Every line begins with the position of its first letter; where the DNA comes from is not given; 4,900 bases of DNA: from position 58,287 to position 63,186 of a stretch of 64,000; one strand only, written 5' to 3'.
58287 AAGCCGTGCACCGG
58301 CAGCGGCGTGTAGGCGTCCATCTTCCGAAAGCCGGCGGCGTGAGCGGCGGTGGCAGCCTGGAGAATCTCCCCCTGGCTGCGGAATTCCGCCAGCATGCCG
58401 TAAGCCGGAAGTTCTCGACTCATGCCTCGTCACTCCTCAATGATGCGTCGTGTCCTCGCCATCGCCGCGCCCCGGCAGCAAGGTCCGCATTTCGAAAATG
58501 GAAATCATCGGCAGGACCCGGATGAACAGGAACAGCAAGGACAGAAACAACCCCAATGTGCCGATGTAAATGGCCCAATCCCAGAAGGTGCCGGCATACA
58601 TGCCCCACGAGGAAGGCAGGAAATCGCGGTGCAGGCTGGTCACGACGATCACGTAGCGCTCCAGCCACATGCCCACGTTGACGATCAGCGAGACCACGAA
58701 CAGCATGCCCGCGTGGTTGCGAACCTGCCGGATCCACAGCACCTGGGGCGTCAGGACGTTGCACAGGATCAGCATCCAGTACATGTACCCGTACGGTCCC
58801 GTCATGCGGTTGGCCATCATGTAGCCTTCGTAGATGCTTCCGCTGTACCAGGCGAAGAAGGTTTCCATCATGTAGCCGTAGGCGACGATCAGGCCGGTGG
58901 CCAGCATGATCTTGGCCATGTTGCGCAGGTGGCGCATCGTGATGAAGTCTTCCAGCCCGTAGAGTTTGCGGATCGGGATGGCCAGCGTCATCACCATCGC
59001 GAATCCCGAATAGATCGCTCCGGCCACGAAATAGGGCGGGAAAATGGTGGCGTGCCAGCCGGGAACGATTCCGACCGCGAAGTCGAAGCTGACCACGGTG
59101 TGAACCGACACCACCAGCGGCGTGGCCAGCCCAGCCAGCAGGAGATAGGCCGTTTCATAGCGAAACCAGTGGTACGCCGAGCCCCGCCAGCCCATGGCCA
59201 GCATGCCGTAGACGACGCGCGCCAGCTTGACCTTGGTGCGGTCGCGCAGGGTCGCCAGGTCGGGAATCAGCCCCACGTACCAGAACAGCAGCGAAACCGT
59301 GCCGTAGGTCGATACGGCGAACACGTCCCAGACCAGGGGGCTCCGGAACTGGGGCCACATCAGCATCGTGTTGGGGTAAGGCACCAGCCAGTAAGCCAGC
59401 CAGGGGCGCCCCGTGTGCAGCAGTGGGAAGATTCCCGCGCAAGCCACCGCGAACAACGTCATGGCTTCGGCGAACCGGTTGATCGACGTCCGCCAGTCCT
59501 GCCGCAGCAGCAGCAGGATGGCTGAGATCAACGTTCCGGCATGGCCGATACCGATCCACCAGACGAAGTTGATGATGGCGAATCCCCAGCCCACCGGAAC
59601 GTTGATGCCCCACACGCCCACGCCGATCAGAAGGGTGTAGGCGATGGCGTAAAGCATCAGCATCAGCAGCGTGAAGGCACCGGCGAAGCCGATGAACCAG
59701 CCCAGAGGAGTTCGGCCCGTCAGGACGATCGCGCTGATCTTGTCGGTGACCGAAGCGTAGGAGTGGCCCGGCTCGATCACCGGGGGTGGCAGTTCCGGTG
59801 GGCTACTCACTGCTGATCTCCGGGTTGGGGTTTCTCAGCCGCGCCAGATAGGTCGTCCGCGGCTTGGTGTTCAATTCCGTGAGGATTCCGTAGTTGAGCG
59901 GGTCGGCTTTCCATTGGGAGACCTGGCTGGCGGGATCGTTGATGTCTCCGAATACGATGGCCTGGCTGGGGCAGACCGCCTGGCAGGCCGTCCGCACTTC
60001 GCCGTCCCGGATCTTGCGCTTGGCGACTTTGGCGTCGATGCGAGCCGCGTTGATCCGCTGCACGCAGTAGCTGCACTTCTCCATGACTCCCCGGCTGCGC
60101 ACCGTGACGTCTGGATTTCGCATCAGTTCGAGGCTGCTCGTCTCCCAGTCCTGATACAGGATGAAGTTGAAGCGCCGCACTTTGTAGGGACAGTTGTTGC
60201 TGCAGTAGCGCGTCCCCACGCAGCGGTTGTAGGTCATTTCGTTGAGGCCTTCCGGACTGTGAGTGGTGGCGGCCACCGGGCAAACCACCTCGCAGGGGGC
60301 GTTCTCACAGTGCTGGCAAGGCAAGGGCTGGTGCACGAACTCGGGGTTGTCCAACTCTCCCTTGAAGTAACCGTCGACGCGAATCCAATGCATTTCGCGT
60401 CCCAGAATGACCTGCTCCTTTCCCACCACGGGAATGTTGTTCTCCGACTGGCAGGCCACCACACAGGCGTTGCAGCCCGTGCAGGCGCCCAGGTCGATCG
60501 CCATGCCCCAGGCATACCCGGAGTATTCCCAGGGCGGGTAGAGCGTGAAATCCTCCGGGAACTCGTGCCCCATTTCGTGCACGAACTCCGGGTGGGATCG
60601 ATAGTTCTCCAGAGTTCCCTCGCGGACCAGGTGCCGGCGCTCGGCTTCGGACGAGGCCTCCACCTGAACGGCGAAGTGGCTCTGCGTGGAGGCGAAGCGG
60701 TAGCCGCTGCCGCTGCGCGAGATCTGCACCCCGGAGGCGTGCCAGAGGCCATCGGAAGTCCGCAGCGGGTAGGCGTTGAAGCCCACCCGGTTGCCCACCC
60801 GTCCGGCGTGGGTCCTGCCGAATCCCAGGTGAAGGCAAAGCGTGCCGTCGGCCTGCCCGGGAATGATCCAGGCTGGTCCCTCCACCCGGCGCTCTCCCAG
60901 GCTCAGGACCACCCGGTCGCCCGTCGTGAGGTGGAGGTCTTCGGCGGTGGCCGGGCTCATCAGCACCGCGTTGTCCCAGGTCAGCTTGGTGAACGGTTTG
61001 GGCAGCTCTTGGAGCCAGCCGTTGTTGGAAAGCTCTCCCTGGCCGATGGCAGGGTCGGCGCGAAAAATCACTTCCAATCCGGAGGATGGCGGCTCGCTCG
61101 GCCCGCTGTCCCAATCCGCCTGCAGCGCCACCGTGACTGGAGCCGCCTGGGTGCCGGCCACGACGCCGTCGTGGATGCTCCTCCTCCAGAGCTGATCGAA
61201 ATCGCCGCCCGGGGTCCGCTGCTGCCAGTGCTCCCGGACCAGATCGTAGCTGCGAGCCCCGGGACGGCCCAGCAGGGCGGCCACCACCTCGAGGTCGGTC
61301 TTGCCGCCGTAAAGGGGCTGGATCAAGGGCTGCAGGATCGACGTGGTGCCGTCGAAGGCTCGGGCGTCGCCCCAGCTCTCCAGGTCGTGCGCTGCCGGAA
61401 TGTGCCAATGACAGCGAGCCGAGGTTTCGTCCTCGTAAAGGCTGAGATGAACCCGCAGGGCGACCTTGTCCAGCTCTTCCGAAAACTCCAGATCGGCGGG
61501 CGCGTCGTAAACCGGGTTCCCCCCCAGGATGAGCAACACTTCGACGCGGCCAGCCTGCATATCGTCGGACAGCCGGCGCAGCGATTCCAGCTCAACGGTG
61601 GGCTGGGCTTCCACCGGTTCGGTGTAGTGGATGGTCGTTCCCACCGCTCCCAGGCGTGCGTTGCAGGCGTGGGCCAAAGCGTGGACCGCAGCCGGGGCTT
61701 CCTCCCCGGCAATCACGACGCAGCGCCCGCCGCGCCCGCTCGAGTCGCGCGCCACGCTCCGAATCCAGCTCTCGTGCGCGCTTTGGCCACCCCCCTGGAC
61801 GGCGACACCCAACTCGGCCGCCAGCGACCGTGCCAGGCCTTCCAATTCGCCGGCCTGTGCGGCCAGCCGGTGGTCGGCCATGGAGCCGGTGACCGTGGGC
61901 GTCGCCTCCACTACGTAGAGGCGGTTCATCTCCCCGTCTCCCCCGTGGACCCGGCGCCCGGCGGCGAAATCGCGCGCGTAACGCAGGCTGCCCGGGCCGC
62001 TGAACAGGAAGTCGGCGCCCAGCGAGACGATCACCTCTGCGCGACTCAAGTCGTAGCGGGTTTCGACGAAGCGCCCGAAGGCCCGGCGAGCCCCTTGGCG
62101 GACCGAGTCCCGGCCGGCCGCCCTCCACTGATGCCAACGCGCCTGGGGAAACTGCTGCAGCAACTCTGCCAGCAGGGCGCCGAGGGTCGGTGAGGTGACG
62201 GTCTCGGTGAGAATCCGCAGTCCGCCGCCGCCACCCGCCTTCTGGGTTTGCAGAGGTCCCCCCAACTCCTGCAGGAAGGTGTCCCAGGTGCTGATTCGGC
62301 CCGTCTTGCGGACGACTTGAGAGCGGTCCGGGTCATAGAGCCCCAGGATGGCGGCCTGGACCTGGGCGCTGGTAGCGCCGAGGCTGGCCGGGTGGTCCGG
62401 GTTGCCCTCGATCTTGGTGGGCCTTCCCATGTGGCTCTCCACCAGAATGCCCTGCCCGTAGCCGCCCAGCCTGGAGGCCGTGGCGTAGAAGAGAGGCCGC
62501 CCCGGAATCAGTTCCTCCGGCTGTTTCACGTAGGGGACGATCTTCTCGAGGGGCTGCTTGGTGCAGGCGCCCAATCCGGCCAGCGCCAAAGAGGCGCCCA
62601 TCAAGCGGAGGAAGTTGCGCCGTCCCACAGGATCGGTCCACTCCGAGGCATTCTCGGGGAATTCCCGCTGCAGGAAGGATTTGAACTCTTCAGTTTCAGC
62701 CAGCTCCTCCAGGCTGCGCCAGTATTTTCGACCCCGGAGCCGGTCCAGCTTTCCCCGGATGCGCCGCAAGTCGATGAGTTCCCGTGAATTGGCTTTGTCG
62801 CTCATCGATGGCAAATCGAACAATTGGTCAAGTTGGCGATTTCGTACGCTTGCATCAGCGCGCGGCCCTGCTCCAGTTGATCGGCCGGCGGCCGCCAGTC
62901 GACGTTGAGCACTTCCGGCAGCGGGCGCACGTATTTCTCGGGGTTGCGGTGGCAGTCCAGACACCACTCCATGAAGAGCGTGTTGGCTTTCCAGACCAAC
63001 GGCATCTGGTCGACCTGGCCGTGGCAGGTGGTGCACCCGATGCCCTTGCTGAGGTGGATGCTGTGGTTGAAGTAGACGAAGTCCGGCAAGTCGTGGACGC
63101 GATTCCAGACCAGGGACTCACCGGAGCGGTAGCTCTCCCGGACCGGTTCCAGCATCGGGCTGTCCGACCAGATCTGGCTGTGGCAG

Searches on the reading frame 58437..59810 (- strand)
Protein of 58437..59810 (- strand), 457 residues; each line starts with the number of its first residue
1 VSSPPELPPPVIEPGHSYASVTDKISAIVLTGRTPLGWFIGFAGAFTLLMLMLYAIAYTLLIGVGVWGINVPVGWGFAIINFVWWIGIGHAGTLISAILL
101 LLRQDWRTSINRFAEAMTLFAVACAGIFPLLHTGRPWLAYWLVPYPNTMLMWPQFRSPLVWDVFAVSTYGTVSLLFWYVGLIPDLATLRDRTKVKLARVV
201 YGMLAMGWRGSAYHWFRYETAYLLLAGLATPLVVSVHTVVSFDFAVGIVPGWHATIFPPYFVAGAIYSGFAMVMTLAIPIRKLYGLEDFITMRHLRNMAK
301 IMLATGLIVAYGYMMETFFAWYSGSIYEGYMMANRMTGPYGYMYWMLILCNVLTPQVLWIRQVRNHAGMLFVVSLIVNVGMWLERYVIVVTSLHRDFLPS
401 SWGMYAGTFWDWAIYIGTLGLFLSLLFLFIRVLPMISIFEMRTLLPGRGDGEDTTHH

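Call 19: search_protein_families(library=pfam, proteins=[window:58437-59810:-], max_evalue=0.001)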
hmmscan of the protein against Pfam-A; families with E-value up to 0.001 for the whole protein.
window:58437-59810:- (457 aa): 1 family
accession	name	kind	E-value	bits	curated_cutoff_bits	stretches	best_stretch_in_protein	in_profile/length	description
PF03916.19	NrfD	-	4.9e-24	86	25.8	1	72-393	8-309/313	Polysulphide reductase, NrfD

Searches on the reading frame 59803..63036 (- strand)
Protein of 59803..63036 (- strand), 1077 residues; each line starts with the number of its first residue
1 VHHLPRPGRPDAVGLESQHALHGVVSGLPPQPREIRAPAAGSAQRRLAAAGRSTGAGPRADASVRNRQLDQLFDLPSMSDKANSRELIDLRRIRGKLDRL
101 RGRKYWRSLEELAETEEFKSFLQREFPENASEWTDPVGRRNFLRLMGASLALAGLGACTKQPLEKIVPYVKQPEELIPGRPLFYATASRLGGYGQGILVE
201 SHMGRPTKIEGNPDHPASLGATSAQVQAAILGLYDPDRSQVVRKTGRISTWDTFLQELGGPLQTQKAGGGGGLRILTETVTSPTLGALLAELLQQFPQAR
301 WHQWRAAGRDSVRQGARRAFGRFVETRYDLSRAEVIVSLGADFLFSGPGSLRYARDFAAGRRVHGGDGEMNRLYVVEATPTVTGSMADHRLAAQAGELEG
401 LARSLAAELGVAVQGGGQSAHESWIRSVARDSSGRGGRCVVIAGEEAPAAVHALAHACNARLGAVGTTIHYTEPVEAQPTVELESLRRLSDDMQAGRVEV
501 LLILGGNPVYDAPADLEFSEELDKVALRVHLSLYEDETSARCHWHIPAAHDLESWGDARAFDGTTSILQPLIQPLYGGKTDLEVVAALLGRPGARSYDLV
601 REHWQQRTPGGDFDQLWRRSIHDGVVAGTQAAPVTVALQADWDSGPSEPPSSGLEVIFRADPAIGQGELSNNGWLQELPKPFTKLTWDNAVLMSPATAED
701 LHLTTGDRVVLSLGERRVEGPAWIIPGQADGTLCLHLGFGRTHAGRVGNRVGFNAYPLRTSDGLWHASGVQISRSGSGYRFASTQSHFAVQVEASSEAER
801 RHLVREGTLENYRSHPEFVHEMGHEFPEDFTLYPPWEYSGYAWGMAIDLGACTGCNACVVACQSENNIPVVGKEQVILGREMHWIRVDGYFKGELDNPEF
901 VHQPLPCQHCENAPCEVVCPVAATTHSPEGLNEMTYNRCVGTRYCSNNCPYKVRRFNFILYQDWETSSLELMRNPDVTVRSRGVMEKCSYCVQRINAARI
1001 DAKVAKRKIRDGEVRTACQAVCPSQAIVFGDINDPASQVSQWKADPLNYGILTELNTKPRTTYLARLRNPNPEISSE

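Call 19: search_protein_families(library=pfam, proteins=[window:59803-63036:-], max_evalue=0.001)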
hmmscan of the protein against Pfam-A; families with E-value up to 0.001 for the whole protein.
window:59803-63036:- (1077 aa): 6 families
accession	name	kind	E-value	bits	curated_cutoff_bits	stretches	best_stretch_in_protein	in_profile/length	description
PF12838.12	Fer4_7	-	3.9e-11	43.7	27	1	852-923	2-52/52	4Fe-4S dicluster domain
PF13247.11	Fer4_11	-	9.3e-08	32.6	26.2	1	903-957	6-62/100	4Fe-4S dicluster domain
PF13237.11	Fer4_10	-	4.4e-05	23.8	25.5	0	846-865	3-25/53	4Fe-4S dicluster domain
PF12837.12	Fer4_6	-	6.1e-05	23.2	25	0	846-862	3-19/24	4Fe-4S binding domain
PF01568.27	Molydop_binding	-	0.0002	21.8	26.8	1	689-747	29-83/110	Molydopterin dinucleotide binding domain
PF12797.12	Fer4_2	-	0.00025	21.3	24.5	1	843-862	1-20/22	4Fe-4S binding domain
